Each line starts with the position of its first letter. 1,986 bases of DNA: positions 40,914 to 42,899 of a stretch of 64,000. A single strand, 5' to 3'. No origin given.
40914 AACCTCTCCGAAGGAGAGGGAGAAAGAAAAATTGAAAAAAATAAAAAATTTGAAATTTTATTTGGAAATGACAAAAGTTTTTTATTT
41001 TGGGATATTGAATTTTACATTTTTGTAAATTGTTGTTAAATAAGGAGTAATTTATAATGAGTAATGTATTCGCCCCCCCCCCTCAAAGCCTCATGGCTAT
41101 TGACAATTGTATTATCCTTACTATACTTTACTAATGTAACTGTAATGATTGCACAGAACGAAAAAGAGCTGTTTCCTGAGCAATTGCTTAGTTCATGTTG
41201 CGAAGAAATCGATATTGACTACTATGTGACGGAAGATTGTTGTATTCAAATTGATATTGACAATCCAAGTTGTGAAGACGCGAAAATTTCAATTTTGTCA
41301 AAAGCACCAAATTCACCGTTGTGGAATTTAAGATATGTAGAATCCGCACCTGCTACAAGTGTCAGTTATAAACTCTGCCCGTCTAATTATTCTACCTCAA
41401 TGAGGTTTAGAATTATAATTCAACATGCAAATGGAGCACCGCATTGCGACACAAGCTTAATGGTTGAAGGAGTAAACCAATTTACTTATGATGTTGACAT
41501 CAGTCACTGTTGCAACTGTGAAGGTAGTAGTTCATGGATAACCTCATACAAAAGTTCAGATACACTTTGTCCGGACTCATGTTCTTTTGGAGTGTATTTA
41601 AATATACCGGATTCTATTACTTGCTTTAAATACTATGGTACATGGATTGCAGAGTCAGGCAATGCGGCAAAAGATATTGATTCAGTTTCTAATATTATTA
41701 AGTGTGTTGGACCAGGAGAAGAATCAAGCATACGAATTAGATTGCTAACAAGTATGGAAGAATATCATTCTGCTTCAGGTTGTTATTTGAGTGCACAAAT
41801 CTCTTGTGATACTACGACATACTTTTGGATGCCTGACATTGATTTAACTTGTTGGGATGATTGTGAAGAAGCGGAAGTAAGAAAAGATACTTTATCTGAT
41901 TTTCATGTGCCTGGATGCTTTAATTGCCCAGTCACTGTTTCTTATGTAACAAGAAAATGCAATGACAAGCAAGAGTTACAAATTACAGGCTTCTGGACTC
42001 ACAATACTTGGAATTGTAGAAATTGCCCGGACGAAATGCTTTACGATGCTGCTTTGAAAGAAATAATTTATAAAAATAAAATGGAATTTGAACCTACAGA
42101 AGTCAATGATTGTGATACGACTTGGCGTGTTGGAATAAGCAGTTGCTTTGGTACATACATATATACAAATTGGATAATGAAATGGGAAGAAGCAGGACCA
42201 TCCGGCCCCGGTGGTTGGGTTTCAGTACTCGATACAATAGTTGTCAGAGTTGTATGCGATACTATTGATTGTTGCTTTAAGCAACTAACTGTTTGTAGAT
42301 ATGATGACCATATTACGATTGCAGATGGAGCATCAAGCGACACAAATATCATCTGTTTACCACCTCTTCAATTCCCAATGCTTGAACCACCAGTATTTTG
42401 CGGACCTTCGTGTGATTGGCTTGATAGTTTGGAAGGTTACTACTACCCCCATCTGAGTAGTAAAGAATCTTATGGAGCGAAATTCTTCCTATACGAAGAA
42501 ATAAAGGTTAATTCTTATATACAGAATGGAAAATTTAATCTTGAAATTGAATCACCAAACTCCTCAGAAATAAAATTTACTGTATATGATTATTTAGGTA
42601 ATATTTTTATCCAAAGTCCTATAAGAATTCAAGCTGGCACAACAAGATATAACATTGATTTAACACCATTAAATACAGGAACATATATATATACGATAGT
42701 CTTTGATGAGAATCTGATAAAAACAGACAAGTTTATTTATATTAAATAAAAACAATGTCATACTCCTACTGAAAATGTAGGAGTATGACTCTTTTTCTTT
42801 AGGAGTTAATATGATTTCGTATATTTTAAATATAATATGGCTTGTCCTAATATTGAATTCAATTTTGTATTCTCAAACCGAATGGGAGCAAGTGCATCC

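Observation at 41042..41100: C10 homopolymer at codons 4-7 of a Cys-rich T9SS cargo gene with two out-of-frame start codons, a candidate phase-variation switch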

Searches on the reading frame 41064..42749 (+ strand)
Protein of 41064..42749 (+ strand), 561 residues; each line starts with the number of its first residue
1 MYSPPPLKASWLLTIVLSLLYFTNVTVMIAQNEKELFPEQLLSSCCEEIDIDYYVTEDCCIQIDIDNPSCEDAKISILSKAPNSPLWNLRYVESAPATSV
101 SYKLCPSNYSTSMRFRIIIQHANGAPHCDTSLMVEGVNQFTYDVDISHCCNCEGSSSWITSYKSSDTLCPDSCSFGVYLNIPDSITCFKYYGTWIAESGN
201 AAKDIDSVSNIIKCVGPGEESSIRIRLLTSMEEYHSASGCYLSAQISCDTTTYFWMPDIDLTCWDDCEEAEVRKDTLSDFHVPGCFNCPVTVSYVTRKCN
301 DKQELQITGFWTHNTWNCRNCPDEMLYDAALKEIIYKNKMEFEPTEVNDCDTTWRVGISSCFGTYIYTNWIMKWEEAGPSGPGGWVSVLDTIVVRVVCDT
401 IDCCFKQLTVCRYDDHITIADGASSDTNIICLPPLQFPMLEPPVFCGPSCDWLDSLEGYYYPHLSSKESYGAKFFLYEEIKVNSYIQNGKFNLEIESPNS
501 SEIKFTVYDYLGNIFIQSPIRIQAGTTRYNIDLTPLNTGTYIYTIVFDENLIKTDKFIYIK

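Call 6: search_protein_families(library=pfam, proteins=[window:41064-42749:+], max_evalue=0.01)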
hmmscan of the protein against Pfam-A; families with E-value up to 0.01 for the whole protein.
window:41064-42749:+ (561 aa): 1 family
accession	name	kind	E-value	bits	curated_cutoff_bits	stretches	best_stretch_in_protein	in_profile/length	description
PF18962.6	Por_Secre_tail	-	1.7e-05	25.5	27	1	488-557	7-73/75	Secretion system C-terminal sorting domain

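Call 7: find_homologous_proteins(query=window:41064-42749:+, max_evalue=0.001)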
Query window:41064-42749:+ (561 aa): 8 proteins with E <= 0.001 among 2689 candidates.
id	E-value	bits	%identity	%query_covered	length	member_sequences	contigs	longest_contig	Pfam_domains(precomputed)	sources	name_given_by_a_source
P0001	0.0e+0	1270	100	95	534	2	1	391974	PF18962.8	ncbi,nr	ncbi:MAG: T9SS type A sorting domain-containing protein [Candidatus Kapabacteria bacterium]|nr:T9SS 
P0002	2.8e-183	629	52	99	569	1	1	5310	PF13585.13,PF18962.8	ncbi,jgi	-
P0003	5.9e-183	627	49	99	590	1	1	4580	PF18962.8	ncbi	-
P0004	2.2e-181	622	51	99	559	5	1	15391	PF13585.13,PF18962.8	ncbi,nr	ncbi:MAG: T9SS type A sorting domain-containing protein, partial [Desulfobulbaceae bacterium]|nr:T9S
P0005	5.1e-180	618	51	99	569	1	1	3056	PF18962.8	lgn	-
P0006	7.2e-176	604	51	100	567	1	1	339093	PF18962.8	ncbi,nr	ncbi:MAG: T9SS type A sorting domain-containing protein [Candidatus Kapabacteria bacterium]|nr:T9SS 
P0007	6.2e-38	149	30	38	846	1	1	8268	PF18962.8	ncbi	-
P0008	2.3e-36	143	26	92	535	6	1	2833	PF18962.8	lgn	-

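Call 8: find_encoding_contigs(protein=window:41064-42749:+, flank=3000, max_places=10)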
Protein window:41064-42749:+ (561 aa): no gene with exactly this product is on record in the collection.

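Call 10: find_encoding_contigs(protein=P0002, flank=3000, max_places=6)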
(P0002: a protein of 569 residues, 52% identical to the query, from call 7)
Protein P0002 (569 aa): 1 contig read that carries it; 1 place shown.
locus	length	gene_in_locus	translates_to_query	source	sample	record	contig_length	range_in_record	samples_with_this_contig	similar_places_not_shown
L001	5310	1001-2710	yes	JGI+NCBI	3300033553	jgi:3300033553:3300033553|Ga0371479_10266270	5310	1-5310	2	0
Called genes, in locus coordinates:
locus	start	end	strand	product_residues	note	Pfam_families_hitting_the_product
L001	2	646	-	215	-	?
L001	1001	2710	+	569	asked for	PF18962:Por_Secre_tail, PF13585:CHU_C (weak)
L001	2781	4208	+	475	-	PF14870:PSII_BNR (weak), PF18962:Por_Secre_tail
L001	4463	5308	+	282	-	?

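Call 11: find_encoding_contigs(protein=P0005, flank=3000, max_places=6)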
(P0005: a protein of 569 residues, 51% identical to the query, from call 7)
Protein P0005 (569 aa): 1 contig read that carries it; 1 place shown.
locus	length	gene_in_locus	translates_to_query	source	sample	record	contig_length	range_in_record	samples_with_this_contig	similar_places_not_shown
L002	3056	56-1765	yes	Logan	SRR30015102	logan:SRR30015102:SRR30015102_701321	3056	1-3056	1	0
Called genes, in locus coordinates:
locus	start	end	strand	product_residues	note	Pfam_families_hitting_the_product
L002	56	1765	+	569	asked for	PF18962:Por_Secre_tail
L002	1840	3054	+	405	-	?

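Call 12: find_encoding_contigs(protein=P0006, flank=3000, max_places=6)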
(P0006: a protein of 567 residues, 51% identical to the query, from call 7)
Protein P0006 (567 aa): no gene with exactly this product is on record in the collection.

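Call 15: find_encoding_contigs(protein=P0003, flank=3000, max_places=6)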
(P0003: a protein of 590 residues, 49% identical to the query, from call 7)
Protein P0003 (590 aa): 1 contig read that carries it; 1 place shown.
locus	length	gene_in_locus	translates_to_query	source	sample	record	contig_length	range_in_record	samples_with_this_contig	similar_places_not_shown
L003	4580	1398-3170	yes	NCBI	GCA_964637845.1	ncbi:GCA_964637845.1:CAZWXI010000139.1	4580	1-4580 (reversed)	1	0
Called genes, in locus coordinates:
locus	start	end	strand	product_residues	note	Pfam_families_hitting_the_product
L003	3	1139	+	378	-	?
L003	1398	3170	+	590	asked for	PF18962:Por_Secre_tail (weak)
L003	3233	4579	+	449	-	?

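Call 16: find_encoding_contigs(protein=P0004, flank=3000, max_places=6)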
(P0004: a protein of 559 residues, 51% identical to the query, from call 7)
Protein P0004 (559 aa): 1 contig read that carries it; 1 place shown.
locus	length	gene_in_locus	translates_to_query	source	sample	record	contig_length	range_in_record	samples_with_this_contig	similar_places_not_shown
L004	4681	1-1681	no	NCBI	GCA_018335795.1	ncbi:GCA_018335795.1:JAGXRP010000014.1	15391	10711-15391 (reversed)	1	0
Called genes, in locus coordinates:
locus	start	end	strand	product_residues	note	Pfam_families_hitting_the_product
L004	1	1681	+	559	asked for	PF13585:CHU_C (faint), PF18962:Por_Secre_tail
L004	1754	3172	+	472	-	PF15902:Sortilin-Vps10 (faint), PF14870:PSII_BNR (weak), PF18962:Por_Secre_tail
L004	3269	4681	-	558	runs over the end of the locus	PF00005:ABC_tran, PF02463:SMC_N (faint), PF13476:AAA_23 (faint), PF13555:AAA_29 (faint), PF13238:AAA_18 (faint), PF13304:AAA_21 (faint), PF12848:ABC_tran_Xtn, PF00005:ABC_tran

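Call 21: find_related_loci(query=A1, collection=genome_contigs, flank=4000)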
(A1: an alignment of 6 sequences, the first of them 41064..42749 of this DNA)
Query A1 (561 aa) in genome_contigs; peptide patterns used: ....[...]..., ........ (x = any residue, [..] = any of these).
22 stretches matched a pattern; 2 encode a relative of the query (tblastn E <= 1e-3); 2 distinct loci.
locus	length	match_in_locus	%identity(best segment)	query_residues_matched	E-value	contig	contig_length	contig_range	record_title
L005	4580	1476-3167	49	4-561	0e+0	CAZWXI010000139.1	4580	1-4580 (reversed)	MAG TPA_asm: uncultured Hyphomicrobiales bacterium isolate SRP093185_co1_13 genome assembly, contig: NODE_14189_length_4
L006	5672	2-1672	51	8-559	0e+0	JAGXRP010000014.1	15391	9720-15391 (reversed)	MAG: Desulfobulbaceae bacterium isolate CROMO_A_116 c_000000141247, whole genome shotgun sequence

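Call 22: find_related_loci(query=A1, collection=metagenome_contigs, flank=4000)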
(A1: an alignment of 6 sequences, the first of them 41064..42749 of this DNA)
Query A1 (561 aa) in metagenome_contigs; peptide patterns used: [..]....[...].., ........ (x = any residue, [..] = any of these).
72 stretches matched a pattern; 1 encode a relative of the query (tblastn E <= 1e-3); 1 distinct loci.
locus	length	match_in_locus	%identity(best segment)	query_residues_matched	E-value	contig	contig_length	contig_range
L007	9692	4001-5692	52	1-559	0e+0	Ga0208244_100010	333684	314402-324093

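Call 25: list_cluster_members(proteins=[P0001, P0002, P0004, P0005, P0006, P0003])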
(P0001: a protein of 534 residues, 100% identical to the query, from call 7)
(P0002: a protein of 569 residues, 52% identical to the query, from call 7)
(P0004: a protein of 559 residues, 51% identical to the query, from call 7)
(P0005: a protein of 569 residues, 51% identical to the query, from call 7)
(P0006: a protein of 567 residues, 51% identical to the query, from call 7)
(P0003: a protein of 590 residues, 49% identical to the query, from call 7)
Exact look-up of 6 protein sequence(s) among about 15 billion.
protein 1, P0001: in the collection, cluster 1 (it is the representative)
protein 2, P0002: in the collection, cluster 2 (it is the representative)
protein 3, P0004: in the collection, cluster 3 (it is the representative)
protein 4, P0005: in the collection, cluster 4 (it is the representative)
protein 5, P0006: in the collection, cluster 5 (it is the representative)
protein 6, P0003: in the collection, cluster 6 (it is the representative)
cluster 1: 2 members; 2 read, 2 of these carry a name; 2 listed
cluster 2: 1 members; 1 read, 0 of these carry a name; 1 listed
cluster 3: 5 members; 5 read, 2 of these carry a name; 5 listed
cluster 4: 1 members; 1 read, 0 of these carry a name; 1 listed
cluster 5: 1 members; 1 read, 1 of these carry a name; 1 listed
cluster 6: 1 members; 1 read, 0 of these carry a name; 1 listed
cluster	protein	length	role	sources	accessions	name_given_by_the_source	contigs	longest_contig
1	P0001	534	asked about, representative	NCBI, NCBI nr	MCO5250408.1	MAG: T9SS type A sorting domain-containing protein [Candidatus Kapabacteria bacterium] | T9SS type A sorting domain-containing protein [Candidatus Kapabacteria bacterium]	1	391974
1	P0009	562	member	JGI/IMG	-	hypothetical protein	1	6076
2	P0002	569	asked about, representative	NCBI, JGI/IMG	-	-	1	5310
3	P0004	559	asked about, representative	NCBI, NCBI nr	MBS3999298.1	MAG: T9SS type A sorting domain-containing protein, partial [Desulfobulbaceae bacterium] | T9SS type A sorting domain-containing protein [Desulfobulbaceae bacterium]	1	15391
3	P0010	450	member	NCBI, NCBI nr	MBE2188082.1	MAG: hypothetical protein IAE98_01325, partial [Candidatus Kapabacteria bacterium] | hypothetical protein [Candidatus Kapabacteria bacterium]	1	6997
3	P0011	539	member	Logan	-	-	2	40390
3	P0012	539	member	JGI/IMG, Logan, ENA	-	-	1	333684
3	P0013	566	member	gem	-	-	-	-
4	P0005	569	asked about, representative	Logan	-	-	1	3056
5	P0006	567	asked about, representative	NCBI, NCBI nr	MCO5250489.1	MAG: T9SS type A sorting domain-containing protein [Candidatus Kapabacteria bacterium] | T9SS type A sorting domain-containing protein [Candidatus Kapabacteria bacterium]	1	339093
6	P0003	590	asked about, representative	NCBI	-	-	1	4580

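Call 28: find_encoding_contigs(protein=P0009, flank=3000, max_places=10)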
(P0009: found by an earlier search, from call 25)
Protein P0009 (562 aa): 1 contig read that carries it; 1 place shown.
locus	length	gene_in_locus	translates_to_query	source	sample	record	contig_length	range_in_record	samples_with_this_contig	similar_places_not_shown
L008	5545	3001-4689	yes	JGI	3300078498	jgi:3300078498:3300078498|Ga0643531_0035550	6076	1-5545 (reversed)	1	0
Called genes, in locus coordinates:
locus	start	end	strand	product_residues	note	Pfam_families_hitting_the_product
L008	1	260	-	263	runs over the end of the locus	?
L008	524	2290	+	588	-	PF00939:Na_sulph_symp (weak), PF03600:CitMHS, PF02080:TrkA_C, PF00939:Na_sulph_symp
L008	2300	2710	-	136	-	PF00903:Glyoxalase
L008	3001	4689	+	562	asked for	-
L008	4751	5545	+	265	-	?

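Call 29: find_encoding_contigs(protein=P0011, flank=3000, max_places=10)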
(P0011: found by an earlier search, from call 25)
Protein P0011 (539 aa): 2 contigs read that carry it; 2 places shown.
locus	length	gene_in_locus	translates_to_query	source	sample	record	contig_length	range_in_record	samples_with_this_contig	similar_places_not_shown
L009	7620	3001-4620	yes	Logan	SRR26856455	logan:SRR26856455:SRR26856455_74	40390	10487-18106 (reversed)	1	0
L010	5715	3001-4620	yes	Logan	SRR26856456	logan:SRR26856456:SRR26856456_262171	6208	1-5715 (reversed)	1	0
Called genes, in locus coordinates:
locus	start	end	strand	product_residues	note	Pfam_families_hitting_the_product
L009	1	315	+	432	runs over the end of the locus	PF00515:TPR_1, PF13414:TPR_11 (weak), PF00515:TPR_1, PF07719:TPR_2 (weak), PF13181:TPR_8 (weak), PF13414:TPR_11, PF00515:TPR_1, PF07719:TPR_2 (weak), +10 more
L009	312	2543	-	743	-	PF00580:UvrD-helicase, PF13245:AAA_19, PF13604:AAA_30 (faint), PF01443:Viral_helicase1 (faint), PF13361:UvrD_C, PF13538:UvrD_C_2, PF21196:PcrA_UvrD_tudor (weak)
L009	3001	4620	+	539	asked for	PF13585:CHU_C (faint), PF18962:Por_Secre_tail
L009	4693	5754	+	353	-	PF15902:Sortilin-Vps10 (faint), PF14870:PSII_BNR (weak)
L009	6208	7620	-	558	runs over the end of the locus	PF00005:ABC_tran, PF02463:SMC_N (faint), PF13476:AAA_23 (faint), PF13555:AAA_29 (faint), PF13238:AAA_18 (faint), PF13304:AAA_21 (faint), PF12848:ABC_tran_Xtn, PF00005:ABC_tran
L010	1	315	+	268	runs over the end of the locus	?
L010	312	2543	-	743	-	PF00580:UvrD-helicase, PF13245:AAA_19, PF13604:AAA_30 (faint), PF01443:Viral_helicase1 (faint), PF13361:UvrD_C, PF13538:UvrD_C_2, PF21196:PcrA_UvrD_tudor (weak)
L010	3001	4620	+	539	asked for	PF13585:CHU_C (faint), PF18962:Por_Secre_tail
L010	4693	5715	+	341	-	?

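Call 36: search_protein_representatives(protein=window:41064-42749:+)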
Query: 561 residues. Proteins with E-value up to 0.001 (for the whole library): 134; up to 1e-10: 74; up to 1e-30: 17. The best 134 are listed.
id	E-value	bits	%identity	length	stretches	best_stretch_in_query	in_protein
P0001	0.0e+00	1269.5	100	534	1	28-561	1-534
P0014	9.6e-79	281.6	54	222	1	340-561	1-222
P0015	5.0e-66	239.7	32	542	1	41-561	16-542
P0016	1.0e-62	228.8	40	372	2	283-561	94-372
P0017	2.8e-56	207.5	33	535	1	38-547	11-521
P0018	4.8e-52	193.5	30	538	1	44-561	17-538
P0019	5.2e-45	170.2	31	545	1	43-561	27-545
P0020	3.3e-44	167.6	32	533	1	44-558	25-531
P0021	6.4e-44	166.7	28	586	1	35-559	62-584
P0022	2.8e-43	164.5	29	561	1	11-560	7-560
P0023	2.4e-39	151.6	29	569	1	29-558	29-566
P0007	2.0e-38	148.5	29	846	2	39-251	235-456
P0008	7.4e-37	143.3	28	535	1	43-561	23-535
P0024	4.7e-36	140.7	31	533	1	36-558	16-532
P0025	2.0e-35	138.6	27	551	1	40-560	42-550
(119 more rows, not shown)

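Call 57: predict_structure(alignment_id=A2)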
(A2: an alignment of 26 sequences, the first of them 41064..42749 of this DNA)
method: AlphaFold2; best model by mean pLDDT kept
length: 561 residues; sequences in the alignment: 26
mean_pLDDT: 76.3   pTM: 0.42
mean pLDDT of the five models: 76.3, 76.2, 75.9, 74.8, 72.8
residues with pLDDT >= 90: 66; 70-90: 354; 50-70: 102; < 50: 39
segments of 3 or more residues with pLDDT < 50: 35-43, 196-198, 438-441, 464-477
pLDDT, mean of each block of 10 residues (from residue 1): 60 85 79 48 69 88 89 90 86 81 86 91 81 86 87 79 71 81 84 62 82 79 87 78 80 55 66 83 76 87 86 70 81 89 91 84 70 55 56 73 81 90 65 51 65 79 43 41 77 83 85 82 87 81 78 74 65
secondary structure, 60 per line:
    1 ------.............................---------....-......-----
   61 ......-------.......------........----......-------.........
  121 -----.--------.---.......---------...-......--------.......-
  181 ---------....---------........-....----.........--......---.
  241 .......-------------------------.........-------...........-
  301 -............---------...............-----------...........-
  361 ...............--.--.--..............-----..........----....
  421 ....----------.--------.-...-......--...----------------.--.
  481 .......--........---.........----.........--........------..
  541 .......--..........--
elements in order: H7-35 H45-48 E50-55 E61-66 E74-80 E87-94 E99-104 E112-120 E139-145 E159-164 E173-179 E190-193 H205-210 E212-215 E220-228 H231-236 E240-247 E273-281 E289-299 E302-313 H323-337 E349-359 E361-375 E384-397 E403-412 E417-424 E446-448 H450-455 E458-460 E480-487 E490-497 E501-509 E514-522 E525-532 E539-547 E550-559

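Call 60: fold_search(model_id=the predicted structure, library=pdb)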
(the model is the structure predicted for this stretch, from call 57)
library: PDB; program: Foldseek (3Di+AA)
matches with E <= 10: 1774; with E <= 0.001: 92
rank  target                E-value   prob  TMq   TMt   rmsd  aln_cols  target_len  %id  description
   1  8v2b_B                2.5e-07  1.00  0.13  0.12  21.5       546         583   10  Cryo-EM structure of mouse type II OSM receptor complex: model for full extracellular assembly (released 2024-11-20)
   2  8v29_B                1.0e-06  0.99  0.13  0.13  23.8       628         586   10  Cryo-EM structure of human type I OSM receptor complex: model for full extracellular assembly (released 2024-11-20)
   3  6mfa                  1.2e-06  1.00  0.14  0.20  28.5       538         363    9  Fragment of human fibronectin containing the 4th-7th type III domains (released 2019-09-18)
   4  8dh9_A                4.1e-06  0.99  0.13  0.15  21.5       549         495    8  Leptin-bound leptin receptor complex-D3-D7 (released 2023-04-19)
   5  8d6a_A                4.5e-06  0.99  0.13  0.18  21.8       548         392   10  Cryo-EM structure of human LIF signaling complex: model containing the interaction core region (released 2023-03-29)
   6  6tpw                  5.3e-06  0.99  0.14  0.19  23.8       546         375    9  Crystal structures of FNIII domain one through four of the human leucocyte common antigen-related protein ( LAR) (released 2020-05-13)
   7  7c7u_A                8.8e-06  0.84  0.12  0.11  27.4       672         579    9  Biofilm associated protein - BSP domain (released 2021-05-12)
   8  6xi3                  9.2e-06  1.00  0.17  0.23  28.6       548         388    8  Crystal structure of tetra-tandem repeat in extending region of large adhesion protein (released 2020-10-14)
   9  8odz_C                1.1e-05  0.99  0.16  0.18  20.1       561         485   10  Cryo-EM structure of a pre-dimerized murine IL-12 complete extracellular signaling complex (Class 1). (released 2024-02-07)
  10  8odz_D                1.4e-05  0.99  0.15  0.15  21.8       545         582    8  Cryo-EM structure of a pre-dimerized murine IL-12 complete extracellular signaling complex (Class 1). (released 2024-02-07)
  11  8qy6_A                1.9e-05  0.98  0.13  0.13  21.3       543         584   10  Structure of interleukin 6 (gp130 P496L mutant). (released 2024-02-21)
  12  8qy5_A                2.0e-05  0.97  0.13  0.12  21.4       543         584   10  Structure of interleukin 6. (released 2024-02-21)
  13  8dh9_B                2.1e-05  0.96  0.12  0.14  21.6       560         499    8  Leptin-bound leptin receptor complex-D3-D7 (released 2023-04-19)
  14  9ba4_A                3.0e-05  0.97  0.14  0.09  22.1       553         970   10  Full-length cross-linked Contactin 2 (CNTN2) (released 2024-07-17)
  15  8jmw_A                4.1e-05  1.00  0.12  0.12  20.5       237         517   13  Fibril form of serine peptidase Vpr (released 2023-12-06)
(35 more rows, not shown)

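Call 62: find_encoding_contigs(protein=P0010, flank=3000, max_places=6)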
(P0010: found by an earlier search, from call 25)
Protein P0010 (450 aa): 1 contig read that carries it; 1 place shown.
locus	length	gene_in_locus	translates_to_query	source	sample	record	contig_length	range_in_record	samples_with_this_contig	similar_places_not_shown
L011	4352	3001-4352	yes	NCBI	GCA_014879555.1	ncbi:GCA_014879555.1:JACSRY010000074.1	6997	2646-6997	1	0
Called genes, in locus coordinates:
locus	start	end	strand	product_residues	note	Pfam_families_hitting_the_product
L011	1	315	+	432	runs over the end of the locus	PF00515:TPR_1, PF13414:TPR_11 (weak), PF00515:TPR_1, PF07719:TPR_2 (weak), PF13181:TPR_8 (weak), PF13414:TPR_11, PF13432:TPR_16 (weak), PF00515:TPR_1, +10 more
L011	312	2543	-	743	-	PF00580:UvrD-helicase, PF13245:AAA_19, PF13604:AAA_30 (faint), PF01443:Viral_helicase1 (faint), PF13361:UvrD_C, PF13538:UvrD_C_2, PF21196:PcrA_UvrD_tudor (weak)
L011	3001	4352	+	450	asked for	?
